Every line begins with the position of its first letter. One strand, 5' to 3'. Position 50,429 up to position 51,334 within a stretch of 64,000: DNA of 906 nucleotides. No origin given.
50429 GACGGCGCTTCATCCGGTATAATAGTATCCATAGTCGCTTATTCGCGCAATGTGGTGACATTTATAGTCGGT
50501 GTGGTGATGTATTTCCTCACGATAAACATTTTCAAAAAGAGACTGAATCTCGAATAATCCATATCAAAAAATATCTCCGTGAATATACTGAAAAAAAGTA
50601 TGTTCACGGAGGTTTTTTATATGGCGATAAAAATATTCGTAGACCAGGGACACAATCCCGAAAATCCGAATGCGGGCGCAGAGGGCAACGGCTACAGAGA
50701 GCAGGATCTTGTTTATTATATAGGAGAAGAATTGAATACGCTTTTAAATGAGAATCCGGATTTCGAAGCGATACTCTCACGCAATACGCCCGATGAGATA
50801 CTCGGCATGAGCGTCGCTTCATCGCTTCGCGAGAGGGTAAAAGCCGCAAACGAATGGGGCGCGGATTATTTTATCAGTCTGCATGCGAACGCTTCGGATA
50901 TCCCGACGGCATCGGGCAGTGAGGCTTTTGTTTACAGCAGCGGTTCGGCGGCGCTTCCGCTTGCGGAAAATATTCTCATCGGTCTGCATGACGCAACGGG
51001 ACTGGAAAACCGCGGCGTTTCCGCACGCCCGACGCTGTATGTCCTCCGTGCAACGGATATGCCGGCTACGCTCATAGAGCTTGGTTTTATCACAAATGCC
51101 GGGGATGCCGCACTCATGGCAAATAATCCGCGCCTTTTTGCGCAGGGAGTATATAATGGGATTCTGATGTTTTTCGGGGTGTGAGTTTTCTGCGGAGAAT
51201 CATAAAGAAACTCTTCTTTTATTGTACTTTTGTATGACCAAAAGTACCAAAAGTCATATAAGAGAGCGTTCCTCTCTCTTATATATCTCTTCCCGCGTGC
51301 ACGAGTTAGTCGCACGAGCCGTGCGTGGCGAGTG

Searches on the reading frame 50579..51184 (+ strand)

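Call 14: search_protein_families(library=pfam, proteins=[window:50579-51184:+])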
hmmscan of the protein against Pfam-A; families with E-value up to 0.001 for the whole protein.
window:50579-51184:+ (201 aa): 1 family
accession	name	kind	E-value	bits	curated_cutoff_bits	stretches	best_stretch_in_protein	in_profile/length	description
PF01520.23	Amidase_3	-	1.5e-38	133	27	1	19-195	1-172/174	N-acetylmuramoyl-L-alanine amidase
